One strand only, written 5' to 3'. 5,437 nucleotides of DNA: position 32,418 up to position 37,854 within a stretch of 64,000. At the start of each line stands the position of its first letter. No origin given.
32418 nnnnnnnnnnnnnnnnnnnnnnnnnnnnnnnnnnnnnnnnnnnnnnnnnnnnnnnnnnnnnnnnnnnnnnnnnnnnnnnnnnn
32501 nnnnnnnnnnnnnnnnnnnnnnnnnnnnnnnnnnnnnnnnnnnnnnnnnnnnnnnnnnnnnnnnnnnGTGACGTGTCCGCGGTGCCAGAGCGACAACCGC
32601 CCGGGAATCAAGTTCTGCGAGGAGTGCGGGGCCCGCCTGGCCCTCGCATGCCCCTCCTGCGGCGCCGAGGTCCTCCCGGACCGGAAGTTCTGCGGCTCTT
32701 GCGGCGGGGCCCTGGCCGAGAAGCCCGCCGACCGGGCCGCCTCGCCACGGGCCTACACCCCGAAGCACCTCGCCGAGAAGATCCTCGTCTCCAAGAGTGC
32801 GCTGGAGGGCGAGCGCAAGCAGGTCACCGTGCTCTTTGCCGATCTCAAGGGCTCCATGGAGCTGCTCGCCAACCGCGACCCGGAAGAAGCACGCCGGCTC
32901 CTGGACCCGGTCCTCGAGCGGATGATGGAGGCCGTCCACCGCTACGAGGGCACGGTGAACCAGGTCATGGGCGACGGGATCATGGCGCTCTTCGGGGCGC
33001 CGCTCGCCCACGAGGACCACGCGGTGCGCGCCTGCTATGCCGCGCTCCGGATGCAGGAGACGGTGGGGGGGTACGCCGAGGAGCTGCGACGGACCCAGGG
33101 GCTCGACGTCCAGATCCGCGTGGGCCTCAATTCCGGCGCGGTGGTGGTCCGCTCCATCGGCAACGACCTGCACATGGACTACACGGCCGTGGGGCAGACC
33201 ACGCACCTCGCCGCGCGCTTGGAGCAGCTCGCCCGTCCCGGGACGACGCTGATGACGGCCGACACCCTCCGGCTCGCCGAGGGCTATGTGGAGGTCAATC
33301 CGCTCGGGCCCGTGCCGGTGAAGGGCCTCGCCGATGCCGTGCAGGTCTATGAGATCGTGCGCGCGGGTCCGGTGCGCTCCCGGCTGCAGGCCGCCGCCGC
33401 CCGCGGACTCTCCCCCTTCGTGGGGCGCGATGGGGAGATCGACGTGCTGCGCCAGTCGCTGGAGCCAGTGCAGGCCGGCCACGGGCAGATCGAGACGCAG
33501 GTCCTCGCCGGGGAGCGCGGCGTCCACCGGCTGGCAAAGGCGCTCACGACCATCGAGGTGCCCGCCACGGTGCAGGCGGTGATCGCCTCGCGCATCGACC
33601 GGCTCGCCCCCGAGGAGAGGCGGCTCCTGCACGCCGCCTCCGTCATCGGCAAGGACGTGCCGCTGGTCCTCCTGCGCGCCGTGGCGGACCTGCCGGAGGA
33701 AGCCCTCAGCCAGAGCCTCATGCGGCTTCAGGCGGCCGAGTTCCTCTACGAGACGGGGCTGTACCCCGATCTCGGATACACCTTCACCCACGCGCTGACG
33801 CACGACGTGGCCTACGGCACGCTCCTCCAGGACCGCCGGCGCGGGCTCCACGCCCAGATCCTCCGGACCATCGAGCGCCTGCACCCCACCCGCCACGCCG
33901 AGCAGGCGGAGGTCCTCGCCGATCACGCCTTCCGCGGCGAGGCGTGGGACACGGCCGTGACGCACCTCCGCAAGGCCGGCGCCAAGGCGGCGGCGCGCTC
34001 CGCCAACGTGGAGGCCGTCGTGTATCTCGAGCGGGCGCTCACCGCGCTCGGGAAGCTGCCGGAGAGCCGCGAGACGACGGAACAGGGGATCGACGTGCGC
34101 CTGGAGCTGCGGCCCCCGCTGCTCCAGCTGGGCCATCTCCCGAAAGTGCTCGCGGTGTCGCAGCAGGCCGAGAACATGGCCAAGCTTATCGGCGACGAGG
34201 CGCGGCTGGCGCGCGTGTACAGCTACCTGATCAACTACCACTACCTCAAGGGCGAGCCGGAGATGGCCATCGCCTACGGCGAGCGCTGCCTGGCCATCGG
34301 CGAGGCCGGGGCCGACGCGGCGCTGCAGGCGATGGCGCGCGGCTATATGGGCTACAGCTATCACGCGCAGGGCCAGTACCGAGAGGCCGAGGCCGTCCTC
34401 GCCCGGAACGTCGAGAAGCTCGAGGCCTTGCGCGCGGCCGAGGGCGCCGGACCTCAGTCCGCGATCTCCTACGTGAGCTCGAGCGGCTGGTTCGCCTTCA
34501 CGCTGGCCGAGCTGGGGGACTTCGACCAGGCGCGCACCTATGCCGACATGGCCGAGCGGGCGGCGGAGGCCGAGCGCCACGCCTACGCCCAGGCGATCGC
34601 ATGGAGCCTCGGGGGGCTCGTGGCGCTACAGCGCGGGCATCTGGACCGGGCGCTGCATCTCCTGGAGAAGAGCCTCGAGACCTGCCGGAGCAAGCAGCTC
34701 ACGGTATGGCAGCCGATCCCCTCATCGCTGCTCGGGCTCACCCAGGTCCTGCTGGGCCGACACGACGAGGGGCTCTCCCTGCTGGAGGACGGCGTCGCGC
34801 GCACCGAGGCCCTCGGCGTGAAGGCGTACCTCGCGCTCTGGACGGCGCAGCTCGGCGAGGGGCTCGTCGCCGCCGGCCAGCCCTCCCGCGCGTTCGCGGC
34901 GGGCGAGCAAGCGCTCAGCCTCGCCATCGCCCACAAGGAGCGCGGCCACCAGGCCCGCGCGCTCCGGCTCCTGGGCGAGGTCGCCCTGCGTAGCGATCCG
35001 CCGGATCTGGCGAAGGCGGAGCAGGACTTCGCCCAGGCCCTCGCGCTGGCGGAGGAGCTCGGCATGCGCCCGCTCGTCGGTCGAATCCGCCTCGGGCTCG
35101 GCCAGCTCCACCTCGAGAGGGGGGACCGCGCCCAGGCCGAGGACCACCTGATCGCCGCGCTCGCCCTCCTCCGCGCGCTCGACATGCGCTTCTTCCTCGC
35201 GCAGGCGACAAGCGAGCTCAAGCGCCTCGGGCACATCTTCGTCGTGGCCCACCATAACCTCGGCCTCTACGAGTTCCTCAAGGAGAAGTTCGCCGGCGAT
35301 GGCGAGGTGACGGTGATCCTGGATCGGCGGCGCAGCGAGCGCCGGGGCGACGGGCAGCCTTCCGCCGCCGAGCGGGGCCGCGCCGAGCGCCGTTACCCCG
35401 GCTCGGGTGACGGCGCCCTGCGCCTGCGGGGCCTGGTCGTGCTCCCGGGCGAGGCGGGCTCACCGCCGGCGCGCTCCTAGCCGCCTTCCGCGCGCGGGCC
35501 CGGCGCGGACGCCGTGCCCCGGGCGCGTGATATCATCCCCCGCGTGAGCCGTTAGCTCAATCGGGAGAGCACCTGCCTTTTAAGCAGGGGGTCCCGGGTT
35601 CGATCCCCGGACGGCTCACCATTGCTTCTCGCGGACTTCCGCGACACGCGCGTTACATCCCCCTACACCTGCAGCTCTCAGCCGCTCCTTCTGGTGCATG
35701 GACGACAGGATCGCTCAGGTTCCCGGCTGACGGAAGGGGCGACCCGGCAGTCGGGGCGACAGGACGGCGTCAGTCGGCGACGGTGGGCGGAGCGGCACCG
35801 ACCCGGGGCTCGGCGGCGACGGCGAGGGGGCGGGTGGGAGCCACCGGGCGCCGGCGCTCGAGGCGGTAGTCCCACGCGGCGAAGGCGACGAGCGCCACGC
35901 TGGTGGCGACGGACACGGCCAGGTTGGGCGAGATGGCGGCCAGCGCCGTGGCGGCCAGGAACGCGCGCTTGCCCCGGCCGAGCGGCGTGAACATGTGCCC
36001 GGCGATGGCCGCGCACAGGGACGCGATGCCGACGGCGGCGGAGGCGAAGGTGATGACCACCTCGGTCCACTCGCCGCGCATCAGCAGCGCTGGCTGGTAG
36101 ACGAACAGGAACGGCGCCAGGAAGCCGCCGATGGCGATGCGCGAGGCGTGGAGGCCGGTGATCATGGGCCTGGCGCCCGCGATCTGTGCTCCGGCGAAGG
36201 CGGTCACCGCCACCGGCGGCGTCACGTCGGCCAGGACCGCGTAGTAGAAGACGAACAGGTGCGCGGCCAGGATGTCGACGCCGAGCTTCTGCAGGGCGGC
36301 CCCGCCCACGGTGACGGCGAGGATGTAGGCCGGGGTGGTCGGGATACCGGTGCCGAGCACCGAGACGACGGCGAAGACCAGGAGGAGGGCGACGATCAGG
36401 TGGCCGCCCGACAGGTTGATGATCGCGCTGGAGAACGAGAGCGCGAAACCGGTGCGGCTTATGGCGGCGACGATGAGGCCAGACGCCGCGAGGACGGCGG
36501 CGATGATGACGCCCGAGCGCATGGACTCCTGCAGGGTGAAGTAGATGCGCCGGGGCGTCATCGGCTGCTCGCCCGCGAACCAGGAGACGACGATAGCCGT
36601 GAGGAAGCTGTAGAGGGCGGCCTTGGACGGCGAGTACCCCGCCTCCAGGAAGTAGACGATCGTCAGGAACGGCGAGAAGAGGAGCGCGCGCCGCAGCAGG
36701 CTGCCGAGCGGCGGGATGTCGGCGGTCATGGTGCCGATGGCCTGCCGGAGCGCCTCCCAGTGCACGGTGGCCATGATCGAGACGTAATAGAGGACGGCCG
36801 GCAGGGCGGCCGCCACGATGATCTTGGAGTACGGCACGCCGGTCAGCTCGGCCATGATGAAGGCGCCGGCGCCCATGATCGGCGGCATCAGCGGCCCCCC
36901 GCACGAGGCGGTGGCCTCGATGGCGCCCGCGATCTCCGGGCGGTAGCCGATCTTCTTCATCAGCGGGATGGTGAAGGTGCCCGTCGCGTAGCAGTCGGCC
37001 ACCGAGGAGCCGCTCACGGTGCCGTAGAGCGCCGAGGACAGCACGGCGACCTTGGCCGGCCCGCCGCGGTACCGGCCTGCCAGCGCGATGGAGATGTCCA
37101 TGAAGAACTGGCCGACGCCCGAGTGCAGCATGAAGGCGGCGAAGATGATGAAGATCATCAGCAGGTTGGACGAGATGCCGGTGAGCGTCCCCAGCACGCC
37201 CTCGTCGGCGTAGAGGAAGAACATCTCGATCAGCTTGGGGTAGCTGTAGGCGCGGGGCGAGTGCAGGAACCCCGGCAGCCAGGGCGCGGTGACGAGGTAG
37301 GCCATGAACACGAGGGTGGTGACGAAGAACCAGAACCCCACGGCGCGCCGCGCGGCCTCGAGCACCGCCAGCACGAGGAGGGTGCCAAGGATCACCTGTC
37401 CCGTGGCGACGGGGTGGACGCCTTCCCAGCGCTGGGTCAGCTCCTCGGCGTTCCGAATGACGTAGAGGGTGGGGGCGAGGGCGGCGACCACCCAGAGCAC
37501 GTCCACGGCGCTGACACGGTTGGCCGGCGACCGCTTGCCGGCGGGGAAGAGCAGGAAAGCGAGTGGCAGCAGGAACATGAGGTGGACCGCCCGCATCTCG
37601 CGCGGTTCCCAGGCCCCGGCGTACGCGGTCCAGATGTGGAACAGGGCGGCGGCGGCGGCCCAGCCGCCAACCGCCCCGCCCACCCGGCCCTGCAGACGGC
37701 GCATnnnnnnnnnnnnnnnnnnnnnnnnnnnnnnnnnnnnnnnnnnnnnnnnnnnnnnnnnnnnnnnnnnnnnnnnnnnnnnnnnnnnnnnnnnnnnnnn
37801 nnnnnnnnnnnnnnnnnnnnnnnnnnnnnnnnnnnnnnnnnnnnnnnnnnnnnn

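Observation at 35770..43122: TAXI-TRAP transporter operon with DAO-family flavoenzyme and MR/MLE enolase, divergent from an OYE/4Fe-4S/FAD flavoprotein: candidate N-alkyl-amino-acid catabolic locus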

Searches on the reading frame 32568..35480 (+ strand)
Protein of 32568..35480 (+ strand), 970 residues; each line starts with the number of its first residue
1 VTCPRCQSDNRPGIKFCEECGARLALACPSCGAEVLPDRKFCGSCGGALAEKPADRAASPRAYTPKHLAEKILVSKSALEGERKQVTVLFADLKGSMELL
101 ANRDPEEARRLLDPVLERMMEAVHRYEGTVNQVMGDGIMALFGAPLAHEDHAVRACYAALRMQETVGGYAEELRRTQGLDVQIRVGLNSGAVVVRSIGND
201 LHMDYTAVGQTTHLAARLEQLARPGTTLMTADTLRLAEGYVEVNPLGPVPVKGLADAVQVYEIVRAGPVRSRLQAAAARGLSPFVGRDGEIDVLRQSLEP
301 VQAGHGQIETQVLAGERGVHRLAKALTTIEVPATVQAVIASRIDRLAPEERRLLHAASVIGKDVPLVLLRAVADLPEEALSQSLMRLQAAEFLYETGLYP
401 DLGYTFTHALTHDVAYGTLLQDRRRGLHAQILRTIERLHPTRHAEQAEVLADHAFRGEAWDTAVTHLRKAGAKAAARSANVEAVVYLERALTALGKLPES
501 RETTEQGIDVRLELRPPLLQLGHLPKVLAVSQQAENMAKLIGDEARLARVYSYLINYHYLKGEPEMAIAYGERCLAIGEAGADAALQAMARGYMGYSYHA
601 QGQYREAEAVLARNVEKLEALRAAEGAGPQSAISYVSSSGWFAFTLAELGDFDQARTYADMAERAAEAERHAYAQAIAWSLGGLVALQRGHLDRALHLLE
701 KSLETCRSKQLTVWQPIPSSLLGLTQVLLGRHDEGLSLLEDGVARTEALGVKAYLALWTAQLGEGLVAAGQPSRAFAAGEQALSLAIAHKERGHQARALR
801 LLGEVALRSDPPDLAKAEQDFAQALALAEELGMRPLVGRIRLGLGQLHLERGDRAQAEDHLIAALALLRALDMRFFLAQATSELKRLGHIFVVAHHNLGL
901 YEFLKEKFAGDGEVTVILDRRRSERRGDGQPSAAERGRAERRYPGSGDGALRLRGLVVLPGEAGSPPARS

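Call 10: search_protein_families(library=pfam, proteins=[window:32568-35480:+])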
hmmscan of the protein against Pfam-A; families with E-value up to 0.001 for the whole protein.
window:32568-35480:+ (970 aa): 10 families
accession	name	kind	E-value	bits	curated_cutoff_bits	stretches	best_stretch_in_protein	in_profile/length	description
PF00211.25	Guanylate_cyc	-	5.5e-22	78.7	21.9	1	83-261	6-179/183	Adenylate and Guanylate cyclase catalytic domain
PF13424.12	TPR_12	-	8.7e-21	74.4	30.1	3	796-869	3-76/77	Tetratricopeptide repeat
PF12773.13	DZR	-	5e-12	46.2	27.3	1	3-46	1-45/45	Double zinc ribbon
PF17874.7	TPR_MalT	-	7.2e-11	42.4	45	1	758-878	42-162/336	MalT-like TPR region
PF13240.11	Zn_Ribbon_1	-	1.4e-10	41.1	25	2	28-46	2-20/23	zinc-ribbon domain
PF13248.11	Zn_ribbon_3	-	3.2e-06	26.8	27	0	27-47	4-24/26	zinc-ribbon domain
PF14559.12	TPR_19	-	7.1e-06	26.7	25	0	817-866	3-53/68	Tetratricopeptide repeat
PF24463.1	DUF7577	-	1.1e-05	25.3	28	0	2-24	4-26/27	Domain of unknown function (DUF7577)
PF07719.23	TPR_2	-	4.7e-05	23.6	27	0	683-704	8-29/34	Tetratricopeptide repeat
PF13374.12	TPR_10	-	0.00033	21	27.5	0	843-870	7-34/42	Tetratricopeptide repeat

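Call 11: search_protein_families(library=ncbifam, proteins=[window:32568-35480:+])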
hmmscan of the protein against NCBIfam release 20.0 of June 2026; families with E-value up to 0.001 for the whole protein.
window:32568-35480:+ (970 aa): 5 families
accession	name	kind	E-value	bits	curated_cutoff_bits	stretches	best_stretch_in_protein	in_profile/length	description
TIGR03903.1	TOMM_kin_cyc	equivalog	2.5e-51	174.7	705.75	2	313-835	741-1255/1267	TOMM system kinase/cyclase fusion protein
NF053617.1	SARPRegAfsRStmc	equivalog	3.4e-10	38.5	1430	1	650-870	750-968/986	SARP-family global regulator AfsR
NF058673.1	LipAdnlyCyLipJMY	equivalog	2.5e-09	36.3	800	1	72-234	282-418/449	bifunctional lipase/adenylate cyclase LipJ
NF011149.0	PRK14559.1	equivalog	1.2e-05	24.3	374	1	2-50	3-52/642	serine/threonine phosphatase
NF053720.1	NsdA_fam_reg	subfamily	0.00056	19.5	75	1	532-706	225-398/432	NsdA family TPR-like regulatory protein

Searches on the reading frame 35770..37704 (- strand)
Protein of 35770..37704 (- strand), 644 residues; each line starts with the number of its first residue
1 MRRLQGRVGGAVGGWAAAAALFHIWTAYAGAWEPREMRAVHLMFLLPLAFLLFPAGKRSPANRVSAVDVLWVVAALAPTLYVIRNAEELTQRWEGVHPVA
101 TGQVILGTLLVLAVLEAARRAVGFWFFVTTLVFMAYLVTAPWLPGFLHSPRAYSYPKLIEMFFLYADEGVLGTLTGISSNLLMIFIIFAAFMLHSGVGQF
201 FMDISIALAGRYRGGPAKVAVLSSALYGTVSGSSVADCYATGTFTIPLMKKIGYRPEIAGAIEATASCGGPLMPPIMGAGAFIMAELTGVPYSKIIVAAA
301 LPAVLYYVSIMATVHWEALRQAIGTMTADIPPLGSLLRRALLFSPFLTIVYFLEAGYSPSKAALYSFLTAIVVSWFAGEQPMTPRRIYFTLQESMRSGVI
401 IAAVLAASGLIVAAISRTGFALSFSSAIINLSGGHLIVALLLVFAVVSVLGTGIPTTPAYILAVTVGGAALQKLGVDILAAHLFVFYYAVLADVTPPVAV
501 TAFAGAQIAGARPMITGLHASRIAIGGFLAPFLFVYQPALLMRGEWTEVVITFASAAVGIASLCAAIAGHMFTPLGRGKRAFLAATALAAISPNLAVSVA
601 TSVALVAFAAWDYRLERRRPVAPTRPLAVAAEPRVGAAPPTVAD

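Call 10: search_protein_families(library=pfam, proteins=[window:35770-37704:-])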
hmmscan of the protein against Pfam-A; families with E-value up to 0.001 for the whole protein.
window:35770-37704:- (644 aa): 1 family
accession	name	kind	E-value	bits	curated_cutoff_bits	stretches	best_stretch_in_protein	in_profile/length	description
PF06808.19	DctM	-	1.3e-79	268.4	23.8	1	109-542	1-406/413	Tripartite ATP-independent periplasmic transporter, DctM component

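Call 11: search_protein_families(library=ncbifam, proteins=[window:35770-37704:-])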
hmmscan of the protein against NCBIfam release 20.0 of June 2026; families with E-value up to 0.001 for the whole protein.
window:35770-37704:- (644 aa): 3 families
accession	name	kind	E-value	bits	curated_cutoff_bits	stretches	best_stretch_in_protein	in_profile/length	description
TIGR02123.1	TRAP_fused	subfamily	1.7e-174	582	320.65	1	19-611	12-607/615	TRAP transporter fused permease subunit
TIGR00786.1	dctM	subfamily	3.2e-27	95.3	268.45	1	184-510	45-370/405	TRAP transporter large permease subunit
NF011634.1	PRK15060.1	equivalog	1.5e-08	34.1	800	1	182-500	59-376/425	2,3-diketo-L-gulonate TRAP transporter large permease YiaN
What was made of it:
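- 35770..37704 (-): Fused TRAP (DctQ-DctM-type) permease (644 aa). TIGR02123 scores 582 against 320.65 (call 11).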
